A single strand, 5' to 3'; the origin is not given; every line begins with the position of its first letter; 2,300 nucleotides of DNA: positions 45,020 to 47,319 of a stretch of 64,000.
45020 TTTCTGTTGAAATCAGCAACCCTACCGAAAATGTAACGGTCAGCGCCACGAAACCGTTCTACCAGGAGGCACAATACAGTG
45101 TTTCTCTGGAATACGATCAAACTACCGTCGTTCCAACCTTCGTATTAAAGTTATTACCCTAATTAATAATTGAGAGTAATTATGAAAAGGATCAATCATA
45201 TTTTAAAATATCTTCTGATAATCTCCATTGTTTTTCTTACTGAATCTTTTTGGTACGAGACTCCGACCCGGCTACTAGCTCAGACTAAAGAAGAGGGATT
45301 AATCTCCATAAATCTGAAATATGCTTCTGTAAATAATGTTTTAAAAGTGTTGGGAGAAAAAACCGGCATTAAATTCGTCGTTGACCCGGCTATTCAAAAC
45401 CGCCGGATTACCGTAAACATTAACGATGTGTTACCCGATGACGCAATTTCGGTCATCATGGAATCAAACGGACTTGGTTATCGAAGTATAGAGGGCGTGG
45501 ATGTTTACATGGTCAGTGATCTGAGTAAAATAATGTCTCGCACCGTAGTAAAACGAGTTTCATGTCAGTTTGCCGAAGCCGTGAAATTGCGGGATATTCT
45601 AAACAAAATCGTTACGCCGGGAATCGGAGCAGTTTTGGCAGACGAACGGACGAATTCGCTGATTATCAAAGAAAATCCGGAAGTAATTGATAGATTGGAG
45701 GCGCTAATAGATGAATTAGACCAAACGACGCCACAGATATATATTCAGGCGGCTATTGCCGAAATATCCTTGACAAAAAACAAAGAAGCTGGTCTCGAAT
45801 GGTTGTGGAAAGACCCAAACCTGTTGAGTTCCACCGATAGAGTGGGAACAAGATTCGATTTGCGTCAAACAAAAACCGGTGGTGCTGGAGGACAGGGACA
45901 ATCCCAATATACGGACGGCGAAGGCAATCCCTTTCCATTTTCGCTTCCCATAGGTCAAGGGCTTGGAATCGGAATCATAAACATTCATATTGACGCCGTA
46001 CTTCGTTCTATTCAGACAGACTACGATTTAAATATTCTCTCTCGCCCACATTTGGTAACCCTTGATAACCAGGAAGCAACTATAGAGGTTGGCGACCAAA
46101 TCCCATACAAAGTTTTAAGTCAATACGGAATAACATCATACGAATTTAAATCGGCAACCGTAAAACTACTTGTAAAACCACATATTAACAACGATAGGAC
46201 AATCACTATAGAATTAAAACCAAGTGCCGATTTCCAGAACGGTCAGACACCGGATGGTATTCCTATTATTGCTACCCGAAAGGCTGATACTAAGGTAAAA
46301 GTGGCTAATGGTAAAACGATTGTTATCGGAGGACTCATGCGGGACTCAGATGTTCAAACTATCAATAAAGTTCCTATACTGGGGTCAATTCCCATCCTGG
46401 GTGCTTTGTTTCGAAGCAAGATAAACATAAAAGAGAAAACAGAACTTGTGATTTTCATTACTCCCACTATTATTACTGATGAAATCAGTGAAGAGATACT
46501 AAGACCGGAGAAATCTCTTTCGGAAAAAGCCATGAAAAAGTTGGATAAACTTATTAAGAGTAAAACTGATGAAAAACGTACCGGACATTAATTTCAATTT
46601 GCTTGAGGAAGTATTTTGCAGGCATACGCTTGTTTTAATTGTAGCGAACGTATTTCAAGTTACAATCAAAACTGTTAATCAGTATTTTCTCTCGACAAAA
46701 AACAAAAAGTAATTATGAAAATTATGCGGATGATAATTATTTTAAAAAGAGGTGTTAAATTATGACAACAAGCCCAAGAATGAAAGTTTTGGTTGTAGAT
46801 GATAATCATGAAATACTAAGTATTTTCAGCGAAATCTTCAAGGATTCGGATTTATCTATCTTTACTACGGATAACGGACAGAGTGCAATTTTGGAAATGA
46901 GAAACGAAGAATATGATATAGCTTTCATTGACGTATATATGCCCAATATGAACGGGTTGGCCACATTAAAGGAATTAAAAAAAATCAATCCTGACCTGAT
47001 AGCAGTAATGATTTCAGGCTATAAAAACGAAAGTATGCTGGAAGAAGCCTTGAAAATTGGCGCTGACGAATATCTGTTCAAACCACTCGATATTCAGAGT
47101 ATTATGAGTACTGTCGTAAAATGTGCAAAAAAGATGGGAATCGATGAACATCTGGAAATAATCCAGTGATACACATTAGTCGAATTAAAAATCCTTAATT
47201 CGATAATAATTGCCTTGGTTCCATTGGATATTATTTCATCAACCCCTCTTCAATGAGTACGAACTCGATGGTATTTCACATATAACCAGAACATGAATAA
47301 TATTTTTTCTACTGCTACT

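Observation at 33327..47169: Self-contained, PilT-less type IV filament locus with its own regulators and unassigned accessory genes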

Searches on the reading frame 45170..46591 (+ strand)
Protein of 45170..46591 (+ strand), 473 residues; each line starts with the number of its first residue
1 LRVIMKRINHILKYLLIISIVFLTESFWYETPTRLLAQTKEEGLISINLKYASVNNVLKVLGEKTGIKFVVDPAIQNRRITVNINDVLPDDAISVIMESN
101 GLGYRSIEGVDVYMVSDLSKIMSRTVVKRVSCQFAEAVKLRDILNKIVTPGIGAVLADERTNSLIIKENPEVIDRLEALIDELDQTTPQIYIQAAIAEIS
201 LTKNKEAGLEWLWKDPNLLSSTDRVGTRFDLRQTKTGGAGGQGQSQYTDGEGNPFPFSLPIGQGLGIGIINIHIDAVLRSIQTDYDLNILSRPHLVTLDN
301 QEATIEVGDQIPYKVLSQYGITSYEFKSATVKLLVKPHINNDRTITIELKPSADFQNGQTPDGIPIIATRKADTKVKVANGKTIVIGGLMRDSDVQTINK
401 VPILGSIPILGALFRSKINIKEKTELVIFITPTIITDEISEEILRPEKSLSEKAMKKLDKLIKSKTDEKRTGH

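Call 5: search_protein_families(library=pfam, proteins=[window:45170-46591:+], max_evalue=0.01)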
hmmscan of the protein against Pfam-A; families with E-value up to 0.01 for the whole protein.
window:45170-46591:+ (473 aa): 4 families
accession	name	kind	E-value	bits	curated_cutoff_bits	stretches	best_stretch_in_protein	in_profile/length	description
PF00263.26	Secretin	-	1.4e-48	165.1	27.5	1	282-435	3-168/169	Bacterial type II and III secretion system protein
PF03958.22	Secretin_N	-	3.2e-12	46.9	28.2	1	130-189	4-69/69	Bacterial type II/III secretion system short domain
PF21305.2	type_II_gspD_N0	-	0.003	17.8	27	1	47-99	1-52/71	GspD-like, N0 domain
PF16344.10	FecR_C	-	0.0046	17.4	24.4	0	49-113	4-69/70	FecR, C-terminal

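Call 7: search_protein_families(library=ncbifam, proteins=[window:45170-46591:+], max_evalue=0.01)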
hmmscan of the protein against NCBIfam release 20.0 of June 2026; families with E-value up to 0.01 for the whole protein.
window:45170-46591:+ (473 aa): 9 families
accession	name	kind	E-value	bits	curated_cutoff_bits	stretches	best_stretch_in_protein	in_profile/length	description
TIGR02515.1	IV_pilus_PilQ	subfamily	6.7e-73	246.1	284.35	1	45-435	4-427/428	type IV pilus secretin PilQ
TIGR02517.1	type_II_gspD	equivalog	3.3e-71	240.5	351.35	1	154-439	302-594/600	type II secretion system secretin GspD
NF010083.0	PRK13568.1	equivalog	1.1e-43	149.6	554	2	278-436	256-418/419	DNA uptake porin HofQ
TIGR02519.1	pilus_MshL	equivalog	4.8e-39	134.1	250.2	1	158-435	4-290/290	pilus (MSHA type) biogenesis protein MshL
NF007851.2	PRK10560.1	exception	2.1e-36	125.6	598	1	45-436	24-410/412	DNA uptake porin HofQ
TIGR02516.1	type_III_yscC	equivalog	3.7e-35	121.4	238.45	1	155-436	201-462/463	type III secretion system outer membrane ring subunit SctC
NF042912.1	Amuc_1098_fam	equivalog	1e-26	93.2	750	2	364-435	725-796/805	Amuc_1098 family type IV pilus outer membrane protein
NF011873.0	PRK15346.1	equivalog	2.4e-18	66.1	524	2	281-421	336-480/499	EscC/YscC/HrcC family type III secretion system outer membrane ring protein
TIGR02520.1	pilus_B_mal_scr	equivalog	4.3e-08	32.2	287.65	1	143-211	227-296/513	PilN family type IVB pilus formation outer membrane protein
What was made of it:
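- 45170..46591 (+): Short secretin of PilQ/HofQ type (N0, one N-domain, secretin domain; no AMIN). TIGR02515 PilQ matches end to end (246 bits, below the 284 cutoff), whereas GspD matches only from its last N-domain (call 7).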

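Call 26: search_solved_structures(query=window:45170-46591:+, max_evalue=0.00001, show_alignments=0)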
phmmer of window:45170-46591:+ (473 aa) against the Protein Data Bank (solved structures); distinct sequences matched with E-value up to 0.00001: 22.
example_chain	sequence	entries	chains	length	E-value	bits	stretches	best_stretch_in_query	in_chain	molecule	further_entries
6ve2_A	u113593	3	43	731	6.1e-42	147.1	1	45-438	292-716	Fimbrial assembly protein PilQ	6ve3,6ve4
9x0w_A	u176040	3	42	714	6.3e-42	147.1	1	45-438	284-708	Fimbrial assembly protein PilQ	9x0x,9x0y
5wln_G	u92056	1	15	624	1.4e-40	142.7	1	155-440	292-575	Type II secretion system protein D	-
6hcg_A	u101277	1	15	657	1.7e-36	129.1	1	156-438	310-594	Type II secretion system protein D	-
6w6m_A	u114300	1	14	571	2.3e-36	128.7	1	36-435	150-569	Type IV pilus secretin PilQ family protein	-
5zdh_A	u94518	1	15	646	3.8e-36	128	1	153-441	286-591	Type II secretion system protein D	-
6i1x_A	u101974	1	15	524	6.8e-35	123.9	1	151-438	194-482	Type II secretion system protein D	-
3jc8_Qa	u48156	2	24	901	9.4e-35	123.4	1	44-438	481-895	PilQ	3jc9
5w68_A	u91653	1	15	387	4.6e-34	121.2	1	154-442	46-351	Putative type II secretion protein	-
9sh1_A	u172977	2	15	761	1.1e-33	119.9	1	148-435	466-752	Type IV pilus biogenesis and competence protein PilQ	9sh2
5wq7_A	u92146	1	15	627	2.2e-33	118.9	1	154-448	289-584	Putative type II secretion system protein D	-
4av2_A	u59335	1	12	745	2.7e-33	118.6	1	149-435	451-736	TYPE IV PILUS BIOGENESIS AND COMPETENCE PROTEIN PILQ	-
6i1y_A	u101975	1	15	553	8.5e-30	107.1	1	155-444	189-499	General secretion pathway protein GspD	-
5wq8_A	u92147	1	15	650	8.8e-29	103.8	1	156-444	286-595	Type II secretion system protein D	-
5wq9_A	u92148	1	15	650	5.3e-28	101.2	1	156-444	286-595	Type II secretion system protein D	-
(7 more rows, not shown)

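Call 80: search_solved_structures(query=window:45170-46591:+, max_evalue=1e-30, show_alignments=5)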
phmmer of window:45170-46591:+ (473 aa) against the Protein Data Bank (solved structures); distinct sequences matched with E-value up to 1e-30: 12.
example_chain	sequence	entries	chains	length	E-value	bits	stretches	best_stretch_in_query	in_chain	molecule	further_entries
6ve2_A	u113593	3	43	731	6.1e-42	147.1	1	45-438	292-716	Fimbrial assembly protein PilQ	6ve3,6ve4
9x0w_A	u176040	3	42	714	6.3e-42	147.1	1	45-438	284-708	Fimbrial assembly protein PilQ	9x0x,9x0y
5wln_G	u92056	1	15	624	1.4e-40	142.7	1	155-440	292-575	Type II secretion system protein D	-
6hcg_A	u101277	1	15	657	1.7e-36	129.1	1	156-438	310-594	Type II secretion system protein D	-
6w6m_A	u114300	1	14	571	2.3e-36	128.7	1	36-435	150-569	Type IV pilus secretin PilQ family protein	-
5zdh_A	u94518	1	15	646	3.8e-36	128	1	153-441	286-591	Type II secretion system protein D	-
6i1x_A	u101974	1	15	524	6.8e-35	123.9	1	151-438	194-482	Type II secretion system protein D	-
3jc8_Qa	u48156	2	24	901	9.4e-35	123.4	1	44-438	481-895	PilQ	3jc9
5w68_A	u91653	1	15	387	4.6e-34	121.2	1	154-442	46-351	Putative type II secretion protein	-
9sh1_A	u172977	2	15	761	1.1e-33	119.9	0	148-435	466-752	Type IV pilus biogenesis and competence protein PilQ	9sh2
5wq7_A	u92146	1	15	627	2.2e-33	118.9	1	154-448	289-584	Putative type II secretion system protein D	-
4av2_A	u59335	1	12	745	2.7e-33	118.6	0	149-435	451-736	TYPE IV PILUS BIOGENESIS AND COMPETENCE PROTEIN PILQ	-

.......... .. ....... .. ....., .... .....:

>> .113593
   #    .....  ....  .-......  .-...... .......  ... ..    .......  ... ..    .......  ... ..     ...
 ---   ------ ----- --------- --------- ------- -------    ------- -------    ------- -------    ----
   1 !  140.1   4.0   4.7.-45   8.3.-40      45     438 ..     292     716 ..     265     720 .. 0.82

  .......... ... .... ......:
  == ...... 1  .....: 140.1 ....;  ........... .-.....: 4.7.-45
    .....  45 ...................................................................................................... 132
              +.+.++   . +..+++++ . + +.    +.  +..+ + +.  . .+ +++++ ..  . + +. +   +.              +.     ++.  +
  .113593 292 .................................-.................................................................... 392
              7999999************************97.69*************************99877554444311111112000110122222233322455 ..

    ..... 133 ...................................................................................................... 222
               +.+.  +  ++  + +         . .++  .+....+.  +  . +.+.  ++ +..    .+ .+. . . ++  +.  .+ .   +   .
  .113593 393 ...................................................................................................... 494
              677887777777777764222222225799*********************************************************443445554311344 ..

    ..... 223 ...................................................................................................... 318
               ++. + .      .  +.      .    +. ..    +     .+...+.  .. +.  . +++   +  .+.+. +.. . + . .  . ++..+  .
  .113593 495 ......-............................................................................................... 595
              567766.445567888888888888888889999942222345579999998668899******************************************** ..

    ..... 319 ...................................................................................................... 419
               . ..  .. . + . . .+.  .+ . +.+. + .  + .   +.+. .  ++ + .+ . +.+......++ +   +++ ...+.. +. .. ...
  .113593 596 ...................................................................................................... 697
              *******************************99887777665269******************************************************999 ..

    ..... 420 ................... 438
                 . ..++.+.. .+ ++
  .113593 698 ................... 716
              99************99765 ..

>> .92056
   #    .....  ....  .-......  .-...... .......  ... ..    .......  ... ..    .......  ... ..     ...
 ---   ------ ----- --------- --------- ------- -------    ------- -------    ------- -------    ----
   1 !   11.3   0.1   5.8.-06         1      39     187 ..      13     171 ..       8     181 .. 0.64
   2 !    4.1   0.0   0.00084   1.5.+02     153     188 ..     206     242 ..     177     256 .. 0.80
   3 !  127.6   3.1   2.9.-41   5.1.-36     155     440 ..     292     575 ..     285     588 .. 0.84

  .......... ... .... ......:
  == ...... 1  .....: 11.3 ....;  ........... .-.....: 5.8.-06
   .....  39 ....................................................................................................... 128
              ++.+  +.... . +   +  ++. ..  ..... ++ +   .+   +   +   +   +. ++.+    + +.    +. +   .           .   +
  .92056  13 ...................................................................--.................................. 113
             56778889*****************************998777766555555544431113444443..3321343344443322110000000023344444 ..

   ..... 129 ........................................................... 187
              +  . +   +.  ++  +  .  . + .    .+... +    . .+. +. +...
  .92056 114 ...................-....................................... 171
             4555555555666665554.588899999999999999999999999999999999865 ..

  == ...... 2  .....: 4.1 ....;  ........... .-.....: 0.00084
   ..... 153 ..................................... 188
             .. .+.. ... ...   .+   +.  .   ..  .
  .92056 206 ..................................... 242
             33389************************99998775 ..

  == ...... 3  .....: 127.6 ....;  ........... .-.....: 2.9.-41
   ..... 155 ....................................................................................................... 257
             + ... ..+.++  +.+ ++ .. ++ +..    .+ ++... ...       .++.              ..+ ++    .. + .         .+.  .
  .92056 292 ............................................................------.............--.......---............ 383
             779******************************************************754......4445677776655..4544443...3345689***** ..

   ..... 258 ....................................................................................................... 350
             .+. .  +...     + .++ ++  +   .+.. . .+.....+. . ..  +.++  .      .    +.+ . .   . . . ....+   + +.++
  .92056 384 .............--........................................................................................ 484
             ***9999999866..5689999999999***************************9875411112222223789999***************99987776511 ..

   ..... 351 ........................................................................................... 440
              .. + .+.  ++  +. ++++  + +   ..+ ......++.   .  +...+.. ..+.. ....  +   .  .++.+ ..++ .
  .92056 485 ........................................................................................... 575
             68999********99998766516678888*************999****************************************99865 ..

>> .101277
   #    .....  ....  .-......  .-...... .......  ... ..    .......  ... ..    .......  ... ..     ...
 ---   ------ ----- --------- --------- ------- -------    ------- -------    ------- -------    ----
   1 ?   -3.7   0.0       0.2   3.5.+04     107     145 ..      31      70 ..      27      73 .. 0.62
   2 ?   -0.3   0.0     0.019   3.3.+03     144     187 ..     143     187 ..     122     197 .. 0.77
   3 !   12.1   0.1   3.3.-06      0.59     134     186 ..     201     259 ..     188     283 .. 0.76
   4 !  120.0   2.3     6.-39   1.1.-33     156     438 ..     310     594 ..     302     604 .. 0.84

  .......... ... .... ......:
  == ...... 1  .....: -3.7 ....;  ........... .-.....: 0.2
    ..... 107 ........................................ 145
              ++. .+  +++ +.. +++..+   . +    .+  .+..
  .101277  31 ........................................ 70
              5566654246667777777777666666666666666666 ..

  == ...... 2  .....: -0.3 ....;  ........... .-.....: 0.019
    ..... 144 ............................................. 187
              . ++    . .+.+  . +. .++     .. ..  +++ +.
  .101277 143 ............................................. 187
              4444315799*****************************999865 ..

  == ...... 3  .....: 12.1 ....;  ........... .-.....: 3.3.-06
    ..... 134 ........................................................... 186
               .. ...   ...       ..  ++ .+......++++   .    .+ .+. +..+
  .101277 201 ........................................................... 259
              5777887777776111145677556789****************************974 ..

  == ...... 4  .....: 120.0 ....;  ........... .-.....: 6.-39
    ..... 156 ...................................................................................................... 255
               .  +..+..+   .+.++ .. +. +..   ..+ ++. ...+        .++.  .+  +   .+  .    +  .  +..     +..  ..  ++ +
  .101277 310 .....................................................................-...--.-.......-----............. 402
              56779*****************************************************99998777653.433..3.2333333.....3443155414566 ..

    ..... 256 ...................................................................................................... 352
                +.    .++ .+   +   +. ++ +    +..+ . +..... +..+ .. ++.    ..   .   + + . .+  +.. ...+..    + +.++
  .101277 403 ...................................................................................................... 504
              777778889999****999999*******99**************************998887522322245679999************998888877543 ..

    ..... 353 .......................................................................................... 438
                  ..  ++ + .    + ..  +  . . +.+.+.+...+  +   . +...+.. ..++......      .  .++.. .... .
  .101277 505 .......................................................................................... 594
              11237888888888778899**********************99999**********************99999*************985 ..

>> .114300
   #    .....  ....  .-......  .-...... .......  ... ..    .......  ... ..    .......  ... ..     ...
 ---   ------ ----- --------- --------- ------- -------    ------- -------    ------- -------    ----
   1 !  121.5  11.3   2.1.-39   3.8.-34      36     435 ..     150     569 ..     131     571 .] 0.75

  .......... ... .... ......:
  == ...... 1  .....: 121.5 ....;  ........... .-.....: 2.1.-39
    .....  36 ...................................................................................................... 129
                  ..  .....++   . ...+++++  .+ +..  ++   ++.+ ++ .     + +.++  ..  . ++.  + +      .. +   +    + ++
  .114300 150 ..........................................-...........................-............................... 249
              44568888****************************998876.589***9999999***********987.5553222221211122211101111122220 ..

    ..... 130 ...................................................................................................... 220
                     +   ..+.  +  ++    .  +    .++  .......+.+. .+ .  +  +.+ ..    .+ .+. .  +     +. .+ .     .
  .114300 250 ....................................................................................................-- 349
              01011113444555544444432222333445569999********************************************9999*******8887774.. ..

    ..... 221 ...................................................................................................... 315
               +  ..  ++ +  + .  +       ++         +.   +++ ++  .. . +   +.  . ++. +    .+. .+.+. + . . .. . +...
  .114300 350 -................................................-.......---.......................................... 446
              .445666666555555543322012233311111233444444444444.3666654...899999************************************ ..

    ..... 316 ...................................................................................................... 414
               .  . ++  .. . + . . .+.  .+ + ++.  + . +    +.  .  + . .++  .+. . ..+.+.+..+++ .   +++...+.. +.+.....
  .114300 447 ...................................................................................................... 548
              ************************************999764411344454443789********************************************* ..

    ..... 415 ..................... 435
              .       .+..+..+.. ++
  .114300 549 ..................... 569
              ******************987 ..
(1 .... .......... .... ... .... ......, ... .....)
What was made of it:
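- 45170..46591 (+): Alignments to PilQ and XcpQ (call 80).
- On Type IVa pilus (T4aP): Collinear with the PilQ model and with PilQ structures (calls 7, 80), but 246 bits is below the 284 cutoff and there is no AMIN domain (call 5).
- The secretin has one N-domain after N0, not the N0-N3 vestibule of GspD (calls 7, 80).
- Tried and rejected: Rejected on domain layout (call 80).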

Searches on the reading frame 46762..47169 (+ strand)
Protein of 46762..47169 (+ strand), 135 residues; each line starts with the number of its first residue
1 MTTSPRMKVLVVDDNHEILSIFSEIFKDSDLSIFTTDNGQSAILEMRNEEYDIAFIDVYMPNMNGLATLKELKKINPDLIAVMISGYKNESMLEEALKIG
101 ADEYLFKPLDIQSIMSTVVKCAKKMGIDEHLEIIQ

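Call 5: search_protein_families(library=pfam, proteins=[window:46762-47169:+], max_evalue=0.01)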
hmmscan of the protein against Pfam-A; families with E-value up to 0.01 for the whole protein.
window:46762-47169:+ (135 aa): 3 families
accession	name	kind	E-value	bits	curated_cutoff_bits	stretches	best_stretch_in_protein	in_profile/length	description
PF00072.30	Response_reg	-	4.1e-28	98.2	30.2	1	9-118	1-110/111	Response regulator receiver domain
PF21332.3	AmiR_N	-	0.00031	21.1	27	1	48-119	38-108/111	AmiR, N-terminal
PF04029.19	2-ph_phosp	-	0.0036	16.9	26.4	1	26-98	88-153/226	2-phosphosulpholactate phosphatase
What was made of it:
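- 46762..47169 (+): Stand-alone receiver domain protein, conserved at the end of the cluster. Response_reg (call 5).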

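Call 93: search_protein_families(library=ncbifam, proteins=[window:46762-47169:+], max_evalue=0.01)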
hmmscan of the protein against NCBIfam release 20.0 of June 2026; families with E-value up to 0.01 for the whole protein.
window:46762-47169:+ (135 aa): 101 families (the best 25 are shown)
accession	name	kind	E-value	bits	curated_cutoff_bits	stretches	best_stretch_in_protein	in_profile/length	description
NF052313.1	T9SS_RR_PorX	equivalog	1.9e-20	73.1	300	1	8-125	2-119/513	T9SS response regulator signal transducer PorX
NF007689.0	PRK10365.1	equivalog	2.9e-19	69.2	760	1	5-121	4-120/441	sigma-54-dependent response regulator transcription factor ZraR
NF053512.1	nitric_RR_NosR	exception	1.1e-18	67.5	400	1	9-126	1-119/422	response regulator c-di-GMP phosphodiesterase, NosR family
TIGR01818.1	ntrC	equivalog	1.3e-18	67.1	558.6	1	9-122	1-114/463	nitrogen regulation protein NR(I)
NF008469.0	PRK11361.1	equivalog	3.1e-18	65.7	714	1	5-120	3-118/461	acetoacetate metabolism transcriptional regulator AtoC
TIGR02875.1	spore_0_A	equivalog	6.1e-18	65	200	1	6-124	2-124/262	sporulation transcription factor Spo0A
NF041367.1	CheY_Halo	equivalog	3.9e-17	62.7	200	1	9-119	1-111/114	chemotaxis protein CheY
NF051850.1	RespRegRprY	equivalog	5.5e-17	62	370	1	6-118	4-116/234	response regulator transcription factor RprY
NF045505.1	RR_RssB_Pseudo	equivalog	4.9e-16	58.8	700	1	4-122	3-121/394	two-component system response regulator RssB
NF008318.0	PRK11107.1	equivalog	7.1e-16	57.4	890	1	5-125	666-788/920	two-component sensor histidine kinase BarA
NF001965.0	PRK00742.1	subfamily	8.4e-16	58.1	293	1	6-116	3-117/357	chemotaxis-specific protein-glutamate methyltransferase CheB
NF047793.1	ResRegPgtA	equivalog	1e-15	57.5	650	1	6-121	5-120/414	two-component system response regulator PgtA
NF051870.1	NAssimRespRegNtrX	equivalog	1.4e-15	57.2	600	1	8-121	3-118/452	nitrogen assimilation response regulator NtrX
NF007969.0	PRK10693.1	equivalog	1.5e-15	57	329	1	8-121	9-123/337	two-component system response regulator RssB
NF008199.0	PRK10955.1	equivalog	1.1e-14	55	341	1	8-116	3-109/232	envelope stress response regulator transcription factor CpxR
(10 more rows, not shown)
